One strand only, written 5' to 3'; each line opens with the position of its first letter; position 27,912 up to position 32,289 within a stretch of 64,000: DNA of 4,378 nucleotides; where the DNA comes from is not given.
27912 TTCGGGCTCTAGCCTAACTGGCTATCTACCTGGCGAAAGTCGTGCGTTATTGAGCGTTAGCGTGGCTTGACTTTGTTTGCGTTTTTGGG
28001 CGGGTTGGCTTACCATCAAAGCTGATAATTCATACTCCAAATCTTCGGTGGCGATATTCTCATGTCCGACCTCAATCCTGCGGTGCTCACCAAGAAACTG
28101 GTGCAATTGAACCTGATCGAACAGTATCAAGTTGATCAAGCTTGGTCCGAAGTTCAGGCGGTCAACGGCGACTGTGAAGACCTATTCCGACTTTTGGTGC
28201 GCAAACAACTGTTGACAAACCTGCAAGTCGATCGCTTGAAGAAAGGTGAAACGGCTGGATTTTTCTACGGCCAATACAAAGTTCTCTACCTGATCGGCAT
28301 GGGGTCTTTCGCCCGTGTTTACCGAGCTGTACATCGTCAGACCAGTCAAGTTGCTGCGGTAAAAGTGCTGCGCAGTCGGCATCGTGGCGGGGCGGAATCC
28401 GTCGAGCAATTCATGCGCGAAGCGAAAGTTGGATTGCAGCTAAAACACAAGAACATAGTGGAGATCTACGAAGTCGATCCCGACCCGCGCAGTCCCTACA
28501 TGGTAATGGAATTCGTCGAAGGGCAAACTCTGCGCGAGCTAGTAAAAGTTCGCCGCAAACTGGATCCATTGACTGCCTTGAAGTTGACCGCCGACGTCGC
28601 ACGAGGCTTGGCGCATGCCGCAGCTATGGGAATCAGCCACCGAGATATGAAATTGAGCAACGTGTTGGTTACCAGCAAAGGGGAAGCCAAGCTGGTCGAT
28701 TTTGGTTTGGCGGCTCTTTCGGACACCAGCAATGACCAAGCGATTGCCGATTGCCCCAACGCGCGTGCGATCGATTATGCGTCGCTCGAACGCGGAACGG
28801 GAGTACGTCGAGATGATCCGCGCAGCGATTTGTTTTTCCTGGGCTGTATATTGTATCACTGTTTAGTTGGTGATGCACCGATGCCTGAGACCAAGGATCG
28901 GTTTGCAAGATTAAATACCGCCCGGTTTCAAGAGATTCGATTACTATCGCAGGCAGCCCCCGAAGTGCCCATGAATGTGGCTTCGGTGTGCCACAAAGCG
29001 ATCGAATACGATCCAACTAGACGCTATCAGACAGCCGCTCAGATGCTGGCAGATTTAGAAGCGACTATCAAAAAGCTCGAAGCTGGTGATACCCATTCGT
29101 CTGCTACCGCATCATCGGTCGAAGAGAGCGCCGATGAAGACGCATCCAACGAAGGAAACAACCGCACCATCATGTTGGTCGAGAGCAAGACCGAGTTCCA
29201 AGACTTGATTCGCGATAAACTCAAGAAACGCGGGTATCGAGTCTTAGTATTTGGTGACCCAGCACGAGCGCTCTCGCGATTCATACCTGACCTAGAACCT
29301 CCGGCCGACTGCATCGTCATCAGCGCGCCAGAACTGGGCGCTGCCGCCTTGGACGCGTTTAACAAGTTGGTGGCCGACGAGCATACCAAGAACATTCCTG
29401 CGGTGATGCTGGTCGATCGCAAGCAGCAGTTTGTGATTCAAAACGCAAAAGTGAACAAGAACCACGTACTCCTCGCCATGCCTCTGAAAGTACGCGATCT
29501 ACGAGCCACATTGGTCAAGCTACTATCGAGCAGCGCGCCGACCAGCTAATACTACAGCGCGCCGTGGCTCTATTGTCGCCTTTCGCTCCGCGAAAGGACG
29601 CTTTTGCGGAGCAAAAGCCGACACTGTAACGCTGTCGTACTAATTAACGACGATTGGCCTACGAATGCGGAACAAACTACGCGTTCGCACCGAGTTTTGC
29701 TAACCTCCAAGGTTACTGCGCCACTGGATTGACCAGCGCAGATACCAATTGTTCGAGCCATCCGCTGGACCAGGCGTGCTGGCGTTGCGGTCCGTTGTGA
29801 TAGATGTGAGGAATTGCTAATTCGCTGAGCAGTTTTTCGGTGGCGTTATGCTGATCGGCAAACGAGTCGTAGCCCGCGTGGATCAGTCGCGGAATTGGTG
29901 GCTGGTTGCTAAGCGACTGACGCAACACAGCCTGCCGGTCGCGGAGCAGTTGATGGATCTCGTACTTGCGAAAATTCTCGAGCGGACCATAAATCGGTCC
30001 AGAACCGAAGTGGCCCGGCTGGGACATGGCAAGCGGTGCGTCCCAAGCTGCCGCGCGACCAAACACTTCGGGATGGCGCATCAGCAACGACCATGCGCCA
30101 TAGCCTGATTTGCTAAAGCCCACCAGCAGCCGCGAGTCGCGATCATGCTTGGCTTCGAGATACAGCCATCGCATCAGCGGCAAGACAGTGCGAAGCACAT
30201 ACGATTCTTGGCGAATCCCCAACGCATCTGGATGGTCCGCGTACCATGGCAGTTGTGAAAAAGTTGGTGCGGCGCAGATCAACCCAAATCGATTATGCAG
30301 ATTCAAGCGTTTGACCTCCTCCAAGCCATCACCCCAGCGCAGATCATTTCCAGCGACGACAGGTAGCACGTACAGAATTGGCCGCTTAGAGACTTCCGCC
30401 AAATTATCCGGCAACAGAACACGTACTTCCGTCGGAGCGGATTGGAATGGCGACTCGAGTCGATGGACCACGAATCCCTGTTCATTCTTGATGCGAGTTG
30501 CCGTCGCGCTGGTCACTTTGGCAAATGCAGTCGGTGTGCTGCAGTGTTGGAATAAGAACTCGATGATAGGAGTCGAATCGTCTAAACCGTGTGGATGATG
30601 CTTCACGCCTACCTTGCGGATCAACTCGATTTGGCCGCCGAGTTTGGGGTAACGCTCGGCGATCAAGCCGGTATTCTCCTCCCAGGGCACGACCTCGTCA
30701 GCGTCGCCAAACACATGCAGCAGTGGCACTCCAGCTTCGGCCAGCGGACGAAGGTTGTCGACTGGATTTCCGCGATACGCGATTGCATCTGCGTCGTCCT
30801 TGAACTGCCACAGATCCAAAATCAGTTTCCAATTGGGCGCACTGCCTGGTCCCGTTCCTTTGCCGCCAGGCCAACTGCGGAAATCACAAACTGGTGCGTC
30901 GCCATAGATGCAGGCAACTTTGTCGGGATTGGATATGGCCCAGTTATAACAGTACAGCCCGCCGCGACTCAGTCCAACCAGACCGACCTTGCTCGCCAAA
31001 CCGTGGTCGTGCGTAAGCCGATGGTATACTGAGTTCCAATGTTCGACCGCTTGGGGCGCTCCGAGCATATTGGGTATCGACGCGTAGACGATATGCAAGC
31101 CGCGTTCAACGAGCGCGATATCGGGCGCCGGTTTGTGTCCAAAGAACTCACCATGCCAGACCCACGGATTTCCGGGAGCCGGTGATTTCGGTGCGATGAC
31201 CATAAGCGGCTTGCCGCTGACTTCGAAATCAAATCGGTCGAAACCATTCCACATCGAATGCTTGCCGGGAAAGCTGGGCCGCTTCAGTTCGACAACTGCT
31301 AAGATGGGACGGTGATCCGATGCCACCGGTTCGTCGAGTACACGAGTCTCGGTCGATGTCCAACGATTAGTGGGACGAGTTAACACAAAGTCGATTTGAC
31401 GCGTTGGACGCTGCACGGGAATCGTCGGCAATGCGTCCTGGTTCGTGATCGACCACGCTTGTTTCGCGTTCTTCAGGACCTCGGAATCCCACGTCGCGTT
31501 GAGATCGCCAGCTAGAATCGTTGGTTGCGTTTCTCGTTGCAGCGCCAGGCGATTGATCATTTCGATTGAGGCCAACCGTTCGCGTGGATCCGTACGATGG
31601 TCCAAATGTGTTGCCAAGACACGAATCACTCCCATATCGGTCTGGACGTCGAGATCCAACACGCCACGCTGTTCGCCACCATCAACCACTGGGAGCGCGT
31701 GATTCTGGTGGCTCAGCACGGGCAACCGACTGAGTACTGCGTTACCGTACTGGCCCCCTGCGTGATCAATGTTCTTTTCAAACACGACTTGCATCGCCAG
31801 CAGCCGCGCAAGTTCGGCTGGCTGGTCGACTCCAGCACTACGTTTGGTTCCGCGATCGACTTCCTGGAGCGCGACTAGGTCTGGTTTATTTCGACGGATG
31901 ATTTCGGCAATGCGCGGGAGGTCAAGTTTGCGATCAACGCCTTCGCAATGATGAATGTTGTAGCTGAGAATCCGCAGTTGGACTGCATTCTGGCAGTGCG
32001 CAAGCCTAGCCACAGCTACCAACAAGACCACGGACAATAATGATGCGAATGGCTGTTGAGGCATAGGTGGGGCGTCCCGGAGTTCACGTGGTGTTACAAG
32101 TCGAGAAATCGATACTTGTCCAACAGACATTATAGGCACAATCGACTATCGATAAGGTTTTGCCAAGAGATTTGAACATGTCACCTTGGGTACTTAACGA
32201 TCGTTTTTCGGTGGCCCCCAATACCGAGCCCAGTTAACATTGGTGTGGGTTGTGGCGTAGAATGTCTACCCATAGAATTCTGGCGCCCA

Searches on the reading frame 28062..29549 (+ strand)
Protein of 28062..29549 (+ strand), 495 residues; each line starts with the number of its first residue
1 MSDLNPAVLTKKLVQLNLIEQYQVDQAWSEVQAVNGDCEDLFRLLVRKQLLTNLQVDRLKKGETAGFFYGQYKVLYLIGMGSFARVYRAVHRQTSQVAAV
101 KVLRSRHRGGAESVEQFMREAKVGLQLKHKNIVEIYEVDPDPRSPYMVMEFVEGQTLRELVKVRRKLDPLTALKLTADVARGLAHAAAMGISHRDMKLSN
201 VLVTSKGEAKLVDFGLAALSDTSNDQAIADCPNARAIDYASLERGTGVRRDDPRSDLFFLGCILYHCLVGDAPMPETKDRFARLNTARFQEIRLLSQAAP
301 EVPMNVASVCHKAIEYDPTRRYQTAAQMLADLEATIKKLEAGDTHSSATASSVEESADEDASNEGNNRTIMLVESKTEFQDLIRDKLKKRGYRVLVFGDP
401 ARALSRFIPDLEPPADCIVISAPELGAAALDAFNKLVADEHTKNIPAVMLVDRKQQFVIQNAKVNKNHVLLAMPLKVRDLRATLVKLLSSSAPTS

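Call 86: search_protein_families(library=pfam, proteins=[window:28062-29549:+], max_evalue=0.00001)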
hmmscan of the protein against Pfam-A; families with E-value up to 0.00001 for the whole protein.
window:28062-29549:+ (495 aa): 4 families
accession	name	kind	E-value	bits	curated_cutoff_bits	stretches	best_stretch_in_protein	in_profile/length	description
PF00069.31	Pkinase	-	2e-42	145.9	31.7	1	72-329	1-258/263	Protein kinase domain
PF07714.23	PK_Tyr_Ser-Thr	-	5.1e-30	105.1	23.1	1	77-323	6-250/258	Protein tyrosine and serine/threonine kinase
PF03109.22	ABC1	-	8.5e-09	35.3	22.9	1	144-230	142-227/244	ABC1 atypical kinase-like domain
PF01636.29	APH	-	1.3e-07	32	23.2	0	177-228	156-208/239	Phosphotransferase enzyme family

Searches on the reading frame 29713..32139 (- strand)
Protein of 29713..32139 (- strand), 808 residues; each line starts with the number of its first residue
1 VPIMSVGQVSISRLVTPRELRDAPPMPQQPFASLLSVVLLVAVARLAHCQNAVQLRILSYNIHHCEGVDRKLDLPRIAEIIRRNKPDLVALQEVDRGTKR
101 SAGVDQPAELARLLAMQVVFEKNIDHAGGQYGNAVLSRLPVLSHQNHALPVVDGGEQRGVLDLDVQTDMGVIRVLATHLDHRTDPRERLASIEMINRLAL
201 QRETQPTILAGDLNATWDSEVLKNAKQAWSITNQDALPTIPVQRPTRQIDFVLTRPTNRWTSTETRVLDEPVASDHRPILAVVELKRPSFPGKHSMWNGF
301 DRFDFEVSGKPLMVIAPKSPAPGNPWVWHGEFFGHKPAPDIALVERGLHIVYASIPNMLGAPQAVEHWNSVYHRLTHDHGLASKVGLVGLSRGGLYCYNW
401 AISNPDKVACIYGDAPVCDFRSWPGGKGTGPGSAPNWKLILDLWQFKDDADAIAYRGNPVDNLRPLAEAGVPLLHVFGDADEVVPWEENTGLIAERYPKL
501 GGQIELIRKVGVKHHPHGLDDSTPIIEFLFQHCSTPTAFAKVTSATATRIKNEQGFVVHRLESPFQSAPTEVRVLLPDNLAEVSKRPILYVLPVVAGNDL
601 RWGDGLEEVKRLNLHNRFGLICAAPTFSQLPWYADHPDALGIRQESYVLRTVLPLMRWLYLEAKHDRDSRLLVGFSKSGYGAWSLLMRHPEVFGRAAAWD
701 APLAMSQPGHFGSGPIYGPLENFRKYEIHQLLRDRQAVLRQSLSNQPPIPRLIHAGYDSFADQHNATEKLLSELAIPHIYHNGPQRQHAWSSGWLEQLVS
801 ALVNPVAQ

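Call 86: search_protein_families(library=pfam, proteins=[window:29713-32139:-], max_evalue=0.00001)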
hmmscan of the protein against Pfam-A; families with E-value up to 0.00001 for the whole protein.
window:29713-32139:- (808 aa): 2 families
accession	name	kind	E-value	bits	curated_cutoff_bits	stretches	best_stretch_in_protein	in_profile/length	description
PF03372.29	Exo_endo_phos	-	1.1e-22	81.3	24.5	1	58-276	1-225/225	Endonuclease/Exonuclease/phosphatase family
PF00756.26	Esterase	-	1.5e-06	28.6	22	0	658-706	105-153/251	Putative esterase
